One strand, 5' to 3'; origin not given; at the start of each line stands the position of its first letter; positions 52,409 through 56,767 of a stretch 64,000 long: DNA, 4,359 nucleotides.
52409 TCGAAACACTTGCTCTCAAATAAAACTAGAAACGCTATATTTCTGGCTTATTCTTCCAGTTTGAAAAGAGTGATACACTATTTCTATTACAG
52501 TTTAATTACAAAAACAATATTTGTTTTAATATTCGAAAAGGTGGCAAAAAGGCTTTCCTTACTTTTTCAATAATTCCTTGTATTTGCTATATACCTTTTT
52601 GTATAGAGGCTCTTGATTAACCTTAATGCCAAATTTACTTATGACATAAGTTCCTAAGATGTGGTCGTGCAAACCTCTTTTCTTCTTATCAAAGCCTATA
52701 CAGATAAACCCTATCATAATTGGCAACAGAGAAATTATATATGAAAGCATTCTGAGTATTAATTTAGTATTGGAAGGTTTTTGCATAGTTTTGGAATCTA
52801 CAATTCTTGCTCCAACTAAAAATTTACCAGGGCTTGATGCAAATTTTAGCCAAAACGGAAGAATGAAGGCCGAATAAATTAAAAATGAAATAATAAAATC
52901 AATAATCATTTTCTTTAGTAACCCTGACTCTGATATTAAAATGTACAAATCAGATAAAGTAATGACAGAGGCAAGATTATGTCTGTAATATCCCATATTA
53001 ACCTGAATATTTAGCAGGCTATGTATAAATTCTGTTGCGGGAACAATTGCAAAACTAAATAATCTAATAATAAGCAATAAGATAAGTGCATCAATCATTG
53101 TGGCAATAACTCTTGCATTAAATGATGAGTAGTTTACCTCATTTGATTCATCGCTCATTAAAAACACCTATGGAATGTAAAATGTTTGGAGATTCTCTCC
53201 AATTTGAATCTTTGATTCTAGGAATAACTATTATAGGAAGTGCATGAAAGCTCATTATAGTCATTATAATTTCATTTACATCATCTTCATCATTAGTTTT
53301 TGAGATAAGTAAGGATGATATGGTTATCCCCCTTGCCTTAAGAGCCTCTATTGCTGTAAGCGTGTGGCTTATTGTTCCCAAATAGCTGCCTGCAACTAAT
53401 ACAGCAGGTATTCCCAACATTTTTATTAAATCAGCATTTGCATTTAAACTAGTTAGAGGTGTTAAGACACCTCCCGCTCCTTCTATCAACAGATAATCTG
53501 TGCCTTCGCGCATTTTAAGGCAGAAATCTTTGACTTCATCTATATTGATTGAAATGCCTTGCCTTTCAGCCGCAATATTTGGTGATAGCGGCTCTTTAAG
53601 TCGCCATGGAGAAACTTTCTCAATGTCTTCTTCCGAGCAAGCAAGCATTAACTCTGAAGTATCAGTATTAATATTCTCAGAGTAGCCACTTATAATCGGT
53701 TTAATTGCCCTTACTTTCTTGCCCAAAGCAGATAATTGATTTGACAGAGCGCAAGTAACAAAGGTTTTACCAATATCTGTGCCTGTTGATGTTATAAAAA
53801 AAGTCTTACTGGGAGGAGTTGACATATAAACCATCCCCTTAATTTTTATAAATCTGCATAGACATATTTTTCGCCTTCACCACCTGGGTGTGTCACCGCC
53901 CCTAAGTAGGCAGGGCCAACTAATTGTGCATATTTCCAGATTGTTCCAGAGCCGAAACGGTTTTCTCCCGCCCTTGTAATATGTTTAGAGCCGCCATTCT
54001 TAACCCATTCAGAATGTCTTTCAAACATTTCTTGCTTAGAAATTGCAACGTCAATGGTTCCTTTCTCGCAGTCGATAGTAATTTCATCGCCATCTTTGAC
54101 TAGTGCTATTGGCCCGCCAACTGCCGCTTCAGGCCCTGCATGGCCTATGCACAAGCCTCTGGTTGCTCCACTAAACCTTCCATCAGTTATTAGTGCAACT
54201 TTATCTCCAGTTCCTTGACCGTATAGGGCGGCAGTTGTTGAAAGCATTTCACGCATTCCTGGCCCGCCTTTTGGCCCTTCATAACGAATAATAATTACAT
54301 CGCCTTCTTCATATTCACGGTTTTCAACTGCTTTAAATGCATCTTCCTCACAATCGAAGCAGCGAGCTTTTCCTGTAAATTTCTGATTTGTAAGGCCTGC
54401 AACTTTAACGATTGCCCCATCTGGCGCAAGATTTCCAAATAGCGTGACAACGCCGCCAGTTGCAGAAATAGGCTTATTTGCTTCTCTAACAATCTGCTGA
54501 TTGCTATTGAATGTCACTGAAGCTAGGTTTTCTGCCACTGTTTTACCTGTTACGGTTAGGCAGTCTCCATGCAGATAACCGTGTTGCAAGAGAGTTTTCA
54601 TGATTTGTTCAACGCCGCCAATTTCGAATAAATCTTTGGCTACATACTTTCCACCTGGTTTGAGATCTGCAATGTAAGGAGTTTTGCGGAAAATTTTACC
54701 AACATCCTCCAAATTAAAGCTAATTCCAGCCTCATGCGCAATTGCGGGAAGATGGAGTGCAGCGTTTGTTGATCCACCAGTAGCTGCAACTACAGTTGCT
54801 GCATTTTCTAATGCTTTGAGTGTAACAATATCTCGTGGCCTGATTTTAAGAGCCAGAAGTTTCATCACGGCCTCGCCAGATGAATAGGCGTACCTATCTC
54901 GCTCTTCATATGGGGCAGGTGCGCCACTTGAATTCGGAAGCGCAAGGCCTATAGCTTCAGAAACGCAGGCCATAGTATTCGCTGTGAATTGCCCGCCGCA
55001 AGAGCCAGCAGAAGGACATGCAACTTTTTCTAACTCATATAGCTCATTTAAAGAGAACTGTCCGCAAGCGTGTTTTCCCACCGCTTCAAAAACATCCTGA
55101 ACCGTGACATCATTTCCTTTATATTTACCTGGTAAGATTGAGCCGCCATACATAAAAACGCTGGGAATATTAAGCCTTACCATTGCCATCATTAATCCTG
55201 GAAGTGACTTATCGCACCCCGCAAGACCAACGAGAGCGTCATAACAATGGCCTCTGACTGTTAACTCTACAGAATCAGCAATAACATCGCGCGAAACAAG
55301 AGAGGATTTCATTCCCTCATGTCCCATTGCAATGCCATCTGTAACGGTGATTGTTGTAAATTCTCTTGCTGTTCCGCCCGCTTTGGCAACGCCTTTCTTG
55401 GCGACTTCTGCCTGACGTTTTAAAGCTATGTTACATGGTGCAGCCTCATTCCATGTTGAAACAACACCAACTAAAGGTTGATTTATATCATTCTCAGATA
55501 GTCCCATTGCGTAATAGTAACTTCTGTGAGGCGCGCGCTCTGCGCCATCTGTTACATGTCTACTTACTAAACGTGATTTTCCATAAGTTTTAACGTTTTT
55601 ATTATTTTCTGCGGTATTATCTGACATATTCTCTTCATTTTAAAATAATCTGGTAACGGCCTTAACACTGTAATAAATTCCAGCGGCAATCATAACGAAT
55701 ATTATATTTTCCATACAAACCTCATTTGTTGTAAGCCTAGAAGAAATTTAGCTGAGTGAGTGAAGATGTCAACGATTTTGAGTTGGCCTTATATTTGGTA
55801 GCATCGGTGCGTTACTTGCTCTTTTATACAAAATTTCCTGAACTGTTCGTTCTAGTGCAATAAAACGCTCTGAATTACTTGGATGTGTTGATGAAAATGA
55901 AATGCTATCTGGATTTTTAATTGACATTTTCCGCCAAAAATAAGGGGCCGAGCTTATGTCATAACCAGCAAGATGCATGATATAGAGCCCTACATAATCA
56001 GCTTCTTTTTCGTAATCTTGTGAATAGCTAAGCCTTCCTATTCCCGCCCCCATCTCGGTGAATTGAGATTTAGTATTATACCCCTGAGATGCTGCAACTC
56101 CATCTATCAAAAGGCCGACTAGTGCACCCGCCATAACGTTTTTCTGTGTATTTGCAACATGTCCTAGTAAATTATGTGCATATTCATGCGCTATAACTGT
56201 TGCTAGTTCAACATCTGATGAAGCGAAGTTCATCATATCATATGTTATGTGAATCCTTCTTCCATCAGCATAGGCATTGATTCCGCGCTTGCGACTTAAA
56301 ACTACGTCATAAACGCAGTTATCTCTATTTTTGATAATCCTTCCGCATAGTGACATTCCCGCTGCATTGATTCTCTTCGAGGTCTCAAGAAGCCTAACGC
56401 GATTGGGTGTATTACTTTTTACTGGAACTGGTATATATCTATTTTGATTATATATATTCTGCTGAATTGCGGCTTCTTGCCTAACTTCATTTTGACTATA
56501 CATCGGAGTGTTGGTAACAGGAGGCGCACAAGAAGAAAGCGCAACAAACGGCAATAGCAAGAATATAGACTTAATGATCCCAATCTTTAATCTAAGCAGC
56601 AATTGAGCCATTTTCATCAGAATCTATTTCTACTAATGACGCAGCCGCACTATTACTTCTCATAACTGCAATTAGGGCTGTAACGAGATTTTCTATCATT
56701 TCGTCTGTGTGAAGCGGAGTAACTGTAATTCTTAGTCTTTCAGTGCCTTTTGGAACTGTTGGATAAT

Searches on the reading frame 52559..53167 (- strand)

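Call 52: search_protein_families(library=pfam, proteins=[window:52559-53167:-], max_evalue=0.001)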
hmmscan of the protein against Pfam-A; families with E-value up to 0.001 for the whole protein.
window:52559-53167:- (202 aa): 1 family
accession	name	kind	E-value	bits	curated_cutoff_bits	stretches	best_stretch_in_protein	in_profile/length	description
PF06271.18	RDD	-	2.9e-18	66.9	24.1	1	13-171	1-136/137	RDD family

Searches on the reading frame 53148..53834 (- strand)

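Call 52: search_protein_families(library=pfam, proteins=[window:53148-53834:-], max_evalue=0.001)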
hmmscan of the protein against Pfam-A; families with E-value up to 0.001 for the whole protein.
window:53148-53834:- (228 aa): 2 families
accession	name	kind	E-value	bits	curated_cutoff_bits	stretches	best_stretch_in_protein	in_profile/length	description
PF13500.12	AAA_26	-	1.7e-41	142.7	27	1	10-209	1-193/198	AAA domain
PF01656.29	CbiA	-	6.4e-06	26.6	25.4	1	13-208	2-113/125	CobQ/CobB/MinD/ParA nucleotide binding domain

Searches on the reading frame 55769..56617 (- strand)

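Call 52: search_protein_families(library=pfam, proteins=[window:55769-56617:-], max_evalue=0.001)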
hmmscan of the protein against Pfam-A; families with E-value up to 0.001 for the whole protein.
window:55769-56617:- (282 aa): 1 family
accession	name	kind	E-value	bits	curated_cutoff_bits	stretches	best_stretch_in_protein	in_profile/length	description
PF01435.24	Peptidase_M48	-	2.6e-20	73.5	20.3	1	103-258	25-185/186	Peptidase family M48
